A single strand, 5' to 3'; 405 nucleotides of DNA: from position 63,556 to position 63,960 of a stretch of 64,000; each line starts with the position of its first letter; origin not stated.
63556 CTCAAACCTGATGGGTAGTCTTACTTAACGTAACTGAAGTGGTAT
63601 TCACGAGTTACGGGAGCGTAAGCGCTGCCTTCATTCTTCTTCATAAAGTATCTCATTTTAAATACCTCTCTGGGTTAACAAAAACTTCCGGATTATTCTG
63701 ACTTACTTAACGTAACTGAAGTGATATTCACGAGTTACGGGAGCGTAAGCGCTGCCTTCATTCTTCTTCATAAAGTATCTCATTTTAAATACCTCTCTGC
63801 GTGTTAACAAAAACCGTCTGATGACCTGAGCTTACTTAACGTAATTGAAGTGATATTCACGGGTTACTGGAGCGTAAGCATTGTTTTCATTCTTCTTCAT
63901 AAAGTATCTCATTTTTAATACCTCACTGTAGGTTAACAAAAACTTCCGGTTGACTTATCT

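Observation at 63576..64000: Tandem array of at least four 26-codon genes (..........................): candidate multi-copy precursor or signalling-peptide locus, cut by the window edge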

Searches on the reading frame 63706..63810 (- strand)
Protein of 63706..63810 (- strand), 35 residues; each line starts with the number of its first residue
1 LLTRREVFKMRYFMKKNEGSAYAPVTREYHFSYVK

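Call 42: search_protein_representatives(alignment_id=A1)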
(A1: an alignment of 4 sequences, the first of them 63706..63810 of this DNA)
Query: 4 sequences, 31 profile positions. Proteins with E-value up to 0.001 (for the whole library): 8; up to 1e-10: 3; up to 1e-30: 0. The best 8 are listed.
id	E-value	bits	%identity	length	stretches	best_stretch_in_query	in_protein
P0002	2.1e-20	88.4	-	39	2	6-30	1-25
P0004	7.5e-12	61.1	-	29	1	1-31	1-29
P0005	3.2e-11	59.1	-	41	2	7-31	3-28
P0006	9.0e-10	54.5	-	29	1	6-31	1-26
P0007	5.8e-09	51.9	-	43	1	2-31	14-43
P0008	2.0e-04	37.4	-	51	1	7-31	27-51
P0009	6.7e-04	35.7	-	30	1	8-31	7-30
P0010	7.8e-04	35.5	-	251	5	4-18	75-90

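Call 44: find_encoding_contigs(protein=P0008, flank=8000, max_places=5)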
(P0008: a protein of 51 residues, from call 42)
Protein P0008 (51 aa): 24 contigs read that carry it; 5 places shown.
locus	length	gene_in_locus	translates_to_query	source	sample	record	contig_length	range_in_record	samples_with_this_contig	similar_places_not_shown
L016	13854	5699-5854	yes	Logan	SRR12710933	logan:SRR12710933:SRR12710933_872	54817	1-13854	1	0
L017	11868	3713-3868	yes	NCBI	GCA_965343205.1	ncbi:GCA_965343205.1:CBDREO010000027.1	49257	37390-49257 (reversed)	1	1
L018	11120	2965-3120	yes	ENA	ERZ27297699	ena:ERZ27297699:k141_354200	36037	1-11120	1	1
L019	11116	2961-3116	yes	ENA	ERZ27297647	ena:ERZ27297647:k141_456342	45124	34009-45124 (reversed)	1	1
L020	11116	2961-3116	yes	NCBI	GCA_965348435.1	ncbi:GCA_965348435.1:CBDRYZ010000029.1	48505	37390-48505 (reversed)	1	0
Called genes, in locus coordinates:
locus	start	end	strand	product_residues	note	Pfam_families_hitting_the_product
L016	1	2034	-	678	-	?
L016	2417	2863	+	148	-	PF04217:DUF412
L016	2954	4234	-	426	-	PF01053:Cys_Met_Meta_PP, PF00155:Aminotran_1_2 (weak), PF00266:Aminotran_5 (faint), PF01212:Beta_elim_lyase (weak)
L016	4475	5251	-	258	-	PF13353:Fer4_12, PF04055:Radical_SAM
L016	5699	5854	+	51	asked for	-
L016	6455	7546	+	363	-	PF03462:PCRF, PF00472:RF-1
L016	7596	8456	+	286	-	PF17827:PrmC_N, PF06325:PrmA, PF05175:MTS, PF13847:Methyltransf_31, PF08241:Methyltransf_11 (weak), PF08242:Methyltransf_12 (weak), PF13649:Methyltransf_25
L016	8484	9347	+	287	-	PF00793:DAHP_synth_1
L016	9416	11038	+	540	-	PF00009:GTP_EFTU, PF22042:EF-G_D2, PF03144:GTP_EFTU_D2, PF16658:RF3_C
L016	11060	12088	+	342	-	PF00702:Hydrolase, PF12710:HAD, PF08282:Hydrolase_3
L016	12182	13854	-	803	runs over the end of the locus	PF07238:PilZ (weak)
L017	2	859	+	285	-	?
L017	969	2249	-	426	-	PF01053:Cys_Met_Meta_PP, PF00155:Aminotran_1_2 (weak), PF00266:Aminotran_5 (faint), PF01212:Beta_elim_lyase (weak)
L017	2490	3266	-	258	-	PF13353:Fer4_12, PF04055:Radical_SAM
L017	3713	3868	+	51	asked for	-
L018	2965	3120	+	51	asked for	-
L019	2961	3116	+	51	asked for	-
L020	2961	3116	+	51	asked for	-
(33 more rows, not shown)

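Call 45: find_encoding_contigs(protein=P0009, flank=8000, max_places=5)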
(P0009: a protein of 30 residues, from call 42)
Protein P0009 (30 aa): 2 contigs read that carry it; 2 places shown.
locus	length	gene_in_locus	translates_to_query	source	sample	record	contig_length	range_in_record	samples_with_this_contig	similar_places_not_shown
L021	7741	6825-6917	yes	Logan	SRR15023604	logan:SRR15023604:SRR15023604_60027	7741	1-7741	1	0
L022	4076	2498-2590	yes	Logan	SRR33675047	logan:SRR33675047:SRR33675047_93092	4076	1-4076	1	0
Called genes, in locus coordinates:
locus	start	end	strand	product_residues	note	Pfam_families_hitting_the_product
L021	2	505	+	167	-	?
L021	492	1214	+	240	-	PF01980:TrmO_N, PF18389:TrmO_C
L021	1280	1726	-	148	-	PF04217:DUF412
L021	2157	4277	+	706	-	PF13500:AAA_26, PF07085:DRTGG, PF01515:PTA_PTB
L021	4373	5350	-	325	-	PF01370:Epimerase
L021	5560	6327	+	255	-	PF13353:Fer4_12, PF04055:Radical_SAM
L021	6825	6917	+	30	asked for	-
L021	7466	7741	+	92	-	?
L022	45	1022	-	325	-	PF01370:Epimerase, PF08338:DUF1731 (weak)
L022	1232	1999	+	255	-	PF13353:Fer4_12, PF04055:Radical_SAM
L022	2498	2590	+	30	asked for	-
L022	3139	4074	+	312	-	?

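Call 46: find_encoding_contigs(protein=P0005, flank=8000, max_places=5)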
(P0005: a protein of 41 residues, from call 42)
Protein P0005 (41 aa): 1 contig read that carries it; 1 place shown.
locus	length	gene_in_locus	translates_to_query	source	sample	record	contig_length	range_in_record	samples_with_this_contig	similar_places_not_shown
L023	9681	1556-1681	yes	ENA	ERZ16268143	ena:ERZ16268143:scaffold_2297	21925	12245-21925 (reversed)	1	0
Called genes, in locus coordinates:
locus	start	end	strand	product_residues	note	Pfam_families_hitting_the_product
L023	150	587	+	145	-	PF00717:Peptidase_S24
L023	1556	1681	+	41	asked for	-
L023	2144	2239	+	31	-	-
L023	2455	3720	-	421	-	PF01381:HTH_3 (weak), PF13443:HTH_26 (weak)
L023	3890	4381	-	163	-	PF22817:ApeP-like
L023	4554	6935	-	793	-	-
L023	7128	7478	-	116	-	PF22818:ApeI-like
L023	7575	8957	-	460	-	-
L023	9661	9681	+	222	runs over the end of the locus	PF02557:VanY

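Call 51: search_protein_families(library=ncbifam, proteins=[L016:4475-5251:-, L021:5560-6327:+, L022:3139-4074:+, L023:2455-3720:-, L023:150-587:+], max_evalue=0.00001)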
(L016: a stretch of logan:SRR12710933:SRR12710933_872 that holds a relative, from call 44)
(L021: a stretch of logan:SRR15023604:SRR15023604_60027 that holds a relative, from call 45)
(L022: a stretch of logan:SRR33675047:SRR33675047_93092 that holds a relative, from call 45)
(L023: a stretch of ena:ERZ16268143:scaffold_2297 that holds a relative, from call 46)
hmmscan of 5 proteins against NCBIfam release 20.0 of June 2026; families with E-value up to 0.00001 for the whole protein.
L016:4475-5251:- (258 aa): 23 families
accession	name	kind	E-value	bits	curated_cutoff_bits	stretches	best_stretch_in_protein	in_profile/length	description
NF008356.0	PRK11145.1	equivalog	8e-107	356.1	375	1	16-257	4-244/246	pyruvate formate lyase 1-activating protein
TIGR02493.1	PFLA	equivalog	1.9e-91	305.6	231.75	1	18-250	1-232/235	pyruvate formate-lyase-activating protein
TIGR02494.1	PFLE_PFLC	subfamily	1.4e-54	185.4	174.35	2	59-252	100-291/293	glycyl-radical enzyme activating protein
NF043069.1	T4HPD_activ_SAM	equivalog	4e-50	170.9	425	2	60-250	101-288/299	trans-4-hydroxy-L-proline dehydratase activase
NF033719.1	ind_deCO2_activ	equivalog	5.1e-48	163.9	425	2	59-250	107-293/302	indoleacetate decarboxylase activase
NF048010.1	SfplDhtActHpsHDes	equivalog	9.3e-45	152.7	430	2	60-249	109-297/298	(2S)-3-sulfopropanediol dehydratase activating enzyme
TIGR04041.1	activase_YjjW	hypoth_equivalog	4e-43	147.8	250.2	2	63-222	93-245/276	YjjW family glycine radical enzyme activase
NF048008.1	SfplDhtActHpfHKleb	equivalog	3.5e-41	141.5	500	1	60-249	104-292/308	(2S)-3-sulfopropanediol dehydratase activating enzyme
TIGR04395.1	cutC_activ_rSAM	equivalog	2.6e-40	138.6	360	2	60-254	107-301/309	choline TMA-lyase-activating enzyme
NF033717.2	HPDL_rSAM_activ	equivalog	4.8e-40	137.7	420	2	60-252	109-298/311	4-hydroxyphenylacetate decarboxylase activase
TIGR04003.1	rSAM_BssD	equivalog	6.4e-32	111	496.45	2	59-246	104-292/314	[benzylsuccinate synthase]-activating enzyme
NF007483.0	PRK10076.1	equivalog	1.5e-31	109.6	326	1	59-248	94-279/292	[formate-C-acetyltransferase]-activating enzyme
TIGR02495.1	NrdG2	equivalog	3.5e-24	85.2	131.15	1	28-198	11-178/193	anaerobic ribonucleoside-triphosphate reductase activating protein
TIGR02491.1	NrdG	equivalog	3.1e-16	59.7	126.1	1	19-108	2-91/154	anaerobic ribonucleoside-triphosphate reductase activating protein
NF038283.1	viperin_w_prok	equivalog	8.4e-11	41.5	180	1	39-191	9-169/281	viperin family antiviral radical SAM protein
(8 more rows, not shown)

L021:5560-6327:+ (255 aa): 24 families
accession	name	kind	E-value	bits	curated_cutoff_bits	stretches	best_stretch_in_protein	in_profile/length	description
NF008356.0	PRK11145.1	equivalog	5.6e-107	356.6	375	1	12-254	3-244/246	pyruvate formate lyase 1-activating protein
TIGR02493.1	PFLA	equivalog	1.5e-91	306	231.75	1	15-250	1-235/235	pyruvate formate-lyase-activating protein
TIGR02494.1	PFLE_PFLC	subfamily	9.5e-55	185.9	174.35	2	57-250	101-292/293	glycyl-radical enzyme activating protein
NF043069.1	T4HPD_activ_SAM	equivalog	2.7e-51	174.7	425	2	57-252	101-293/299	trans-4-hydroxy-L-proline dehydratase activase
NF033719.1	ind_deCO2_activ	equivalog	1.3e-47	162.5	425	2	57-249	108-295/302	indoleacetate decarboxylase activase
NF048010.1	SfplDhtActHpsHDes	equivalog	1.2e-45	155.7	430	2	57-246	109-297/298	(2S)-3-sulfopropanediol dehydratase activating enzyme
TIGR04041.1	activase_YjjW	hypoth_equivalog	7.8e-45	153.4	250.2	2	58-219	91-245/276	YjjW family glycine radical enzyme activase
NF048008.1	SfplDhtActHpfHKleb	equivalog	4.2e-43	147.8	500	1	57-248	104-294/308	(2S)-3-sulfopropanediol dehydratase activating enzyme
TIGR04395.1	cutC_activ_rSAM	equivalog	3.1e-42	144.9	360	2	57-254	107-304/309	choline TMA-lyase-activating enzyme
NF033717.2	HPDL_rSAM_activ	equivalog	6.3e-36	124.2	420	2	57-250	109-299/311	4-hydroxyphenylacetate decarboxylase activase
NF007483.0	PRK10076.1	equivalog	1.9e-35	122.4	326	2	57-248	95-282/292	[formate-C-acetyltransferase]-activating enzyme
TIGR04003.1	rSAM_BssD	equivalog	1.7e-34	119.4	496.45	2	57-248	105-297/314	[benzylsuccinate synthase]-activating enzyme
TIGR02495.1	NrdG2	equivalog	2.3e-24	85.8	131.15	1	25-200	11-183/193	anaerobic ribonucleoside-triphosphate reductase activating protein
TIGR02491.1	NrdG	equivalog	1.9e-16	60.4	126.1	1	16-106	2-92/154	anaerobic ribonucleoside-triphosphate reductase activating protein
NF008335.0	PRK11121.1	equivalog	4.4e-10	39.5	199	1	24-134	11-124/154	anaerobic ribonucleoside-triphosphate reductase-activating protein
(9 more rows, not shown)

L022:3139-4074:+ (312 aa): 0 families

L023:2455-3720:- (421 aa): 1 family
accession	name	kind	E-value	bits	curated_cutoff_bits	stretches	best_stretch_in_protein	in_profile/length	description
NF010465.0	PRK13890.1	equivalog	4.2e-08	33.3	96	1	4-68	2-66/121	conjugal transfer protein TrbA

L023:150-587:+ (145 aa): 3 families
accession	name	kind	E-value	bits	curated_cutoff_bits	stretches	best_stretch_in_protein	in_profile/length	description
NF007621.2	PRK10276.1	subfamily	3.5e-38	130.2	110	1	29-141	1-114/115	translesion error-prone DNA polymerase V autoproteolytic subunit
TIGR00498.1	lexA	equivalog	1.4e-23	83.6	110.95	1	24-144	82-202/203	transcriptional repressor LexA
NF051876.1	transXXX_HumD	equivalog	1.7e-16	60.4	120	1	31-138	2-112/129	HumD family translesion DNA polymerase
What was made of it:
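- On RiPP biosynthetic gene cluster: The adjacent radical-SAM gene in two clades scores as PflA: 306 bits against TIGR02493, whose cut-off is 232 (call 51).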

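Call 72: predict_structure(alignment_id=A1)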
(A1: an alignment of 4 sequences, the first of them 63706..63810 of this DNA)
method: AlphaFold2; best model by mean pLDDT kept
length: 35 residues; sequences in the alignment: 4
mean_pLDDT: 63.8   pTM: 0.31
mean pLDDT of the five models: 63.8, 62.8, 60.8, 60.0, 58.0
residues with pLDDT >= 90: 0; 70-90: 14; 50-70: 20; < 50: 1
segments of 3 or more residues with pLDDT < 50: none
pLDDT, mean of each block of 10 residues (from residue 1): 74 70 54 53
secondary structure, 60 per line:
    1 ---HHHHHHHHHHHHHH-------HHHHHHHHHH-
elements in order: H4-17 H25-34
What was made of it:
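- On PSM-like or leaderless exported peptides: AlphaFold2 draws two helices, but at pLDDT 64 and lowest over the conserved core (call 72).
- The structure prediction is uninformative (pLDDT 64, call 72).
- Tried and rejected: The structure prediction of the 35-residue extended form reached only pLDDT 64, so no fold search was run (call 72).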

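Call 75: find_homologous_proteins(query=A5, max_evalue=1)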
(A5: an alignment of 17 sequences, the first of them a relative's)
Query A5 (17 sequences) (43 aa, profile of the alignment): 30 proteins with E <= 1 among 1768 candidates.
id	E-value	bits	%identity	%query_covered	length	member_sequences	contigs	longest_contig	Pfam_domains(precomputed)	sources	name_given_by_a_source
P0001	3.4e-20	90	77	60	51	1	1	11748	-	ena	-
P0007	4.0e-18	83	100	100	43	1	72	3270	-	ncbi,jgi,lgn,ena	-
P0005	9.4e-17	79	71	40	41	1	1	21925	-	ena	-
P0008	9.8e-17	78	41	95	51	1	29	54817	-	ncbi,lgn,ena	-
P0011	1.6e-16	78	41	95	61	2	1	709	-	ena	-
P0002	5.1e-16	76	72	58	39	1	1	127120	-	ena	-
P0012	1.2e-13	69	56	58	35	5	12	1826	-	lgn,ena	-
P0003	9.0e-12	63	73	70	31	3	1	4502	-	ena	-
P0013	9.8e-12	62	85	30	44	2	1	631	-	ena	-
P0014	3.4e-11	61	75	28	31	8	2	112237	-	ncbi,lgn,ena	-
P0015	4.4e-11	60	65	60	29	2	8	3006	-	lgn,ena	-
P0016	4.6e-11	60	38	100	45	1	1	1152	-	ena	-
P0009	6.6e-11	60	61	42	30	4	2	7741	-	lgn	-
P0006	8.2e-11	59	62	60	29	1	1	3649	-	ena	-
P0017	1.6e-10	59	62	60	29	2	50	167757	-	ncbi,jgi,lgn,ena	jgi:hypothetical protein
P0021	9.7e-10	56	47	67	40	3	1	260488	-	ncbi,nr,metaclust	ncbi:hypothetical protein [Succinimonas amylolytica]|nr:hypothetical protein [Succinimonas amylolyti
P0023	1.7e-9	55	69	30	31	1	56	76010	-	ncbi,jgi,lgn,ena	-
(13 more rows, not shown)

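Call 77: find_encoding_contigs(protein=P0021, flank=8000, max_places=3)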
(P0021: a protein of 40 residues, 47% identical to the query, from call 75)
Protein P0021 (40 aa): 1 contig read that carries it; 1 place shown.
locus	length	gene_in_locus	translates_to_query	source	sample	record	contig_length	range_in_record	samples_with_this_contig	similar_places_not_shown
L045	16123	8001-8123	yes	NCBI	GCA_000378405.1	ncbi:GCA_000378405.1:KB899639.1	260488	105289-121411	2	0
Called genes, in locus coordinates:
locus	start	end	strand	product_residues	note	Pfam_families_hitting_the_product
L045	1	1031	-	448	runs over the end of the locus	PF02812:ELFV_dehydrog_N, PF00208:ELFV_dehydrog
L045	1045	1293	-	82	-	-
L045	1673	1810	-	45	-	-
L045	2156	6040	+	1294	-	PF18076:FGAR-AT_N, PF18072:FGAR-AT_linker, PF02769:AIRS_C, PF22689:FGAR-AT_PurM_N-like, PF02769:AIRS_C, PF13507:GATase_5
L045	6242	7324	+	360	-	PF13188:PAS_8 (weak), PF00512:HisKA, PF02518:HATPase_c, PF13589:HATPase_c_3 (weak)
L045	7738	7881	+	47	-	-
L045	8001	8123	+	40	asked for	-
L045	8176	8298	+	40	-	-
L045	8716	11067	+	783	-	PF13606:Ank_3 (faint), PF13637:Ank_4 (faint), PF00023:Ank (faint), PF13857:Ank_5 (faint), PF12796:Ank_2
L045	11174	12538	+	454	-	PF00072:Response_reg, PF00158:Sigma54_activat, PF14532:Sigma54_activ_2, PF07724:AAA_2 (weak), PF07728:AAA_5 (weak), PF25601:AAA_lid_14, PF02954:HTH_8, PF13556:HTH_30 (weak)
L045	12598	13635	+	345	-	PF01075:Glyco_transf_9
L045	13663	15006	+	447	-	PF04413:Glycos_transf_N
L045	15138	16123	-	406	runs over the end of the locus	PF00871:Acetate_kinase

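Call 78: find_encoding_contigs(protein=P0023, flank=8000, max_places=3)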
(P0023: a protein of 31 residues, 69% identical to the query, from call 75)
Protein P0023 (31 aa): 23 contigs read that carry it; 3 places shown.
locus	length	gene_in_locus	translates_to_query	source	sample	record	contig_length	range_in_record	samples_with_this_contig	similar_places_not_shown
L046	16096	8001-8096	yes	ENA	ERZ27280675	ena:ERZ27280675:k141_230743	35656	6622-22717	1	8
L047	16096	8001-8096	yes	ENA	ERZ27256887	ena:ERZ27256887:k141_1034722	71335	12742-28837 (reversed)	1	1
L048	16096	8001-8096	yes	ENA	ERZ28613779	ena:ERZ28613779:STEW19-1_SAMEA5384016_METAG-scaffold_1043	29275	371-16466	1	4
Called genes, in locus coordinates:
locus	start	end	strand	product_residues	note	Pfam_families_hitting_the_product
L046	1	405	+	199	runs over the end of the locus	PF01195:Pept_tRNA_hydro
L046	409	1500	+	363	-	PF01926:MMR_HSR1, PF02421:FeoB_N (weak), PF06071:YchF-GTPase_C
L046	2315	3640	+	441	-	PF00919:UPF0004, PF04055:Radical_SAM, PF01938:TRAM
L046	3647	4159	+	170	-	PF02130:YbeY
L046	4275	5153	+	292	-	PF21917:NMB0537_N, PF00571:CBS, PF03471:CorC_HlyC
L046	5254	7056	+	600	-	PF20154:LNT_N, PF00795:CN_hydrolase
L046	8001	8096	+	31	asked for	-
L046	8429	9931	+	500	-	PF07221:GlcNAc_2-epim (faint)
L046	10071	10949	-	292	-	PF03734:YkuD, PF17969:Ldt_C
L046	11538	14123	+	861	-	PF00133:tRNA-synt_1, PF09334:tRNA-synt_1g, PF13603:tRNA-synt_1_2, PF00133:tRNA-synt_1 (weak), PF08264:Anticodon_1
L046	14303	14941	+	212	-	-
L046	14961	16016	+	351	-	PF06144:DNA_pol3_delta (weak)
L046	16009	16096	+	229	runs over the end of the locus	PF01467:CTP_transf_like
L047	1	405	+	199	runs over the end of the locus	PF01195:Pept_tRNA_hydro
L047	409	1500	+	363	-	PF01926:MMR_HSR1, PF02421:FeoB_N (weak), PF06071:YchF-GTPase_C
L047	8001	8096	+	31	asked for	-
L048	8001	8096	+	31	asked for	-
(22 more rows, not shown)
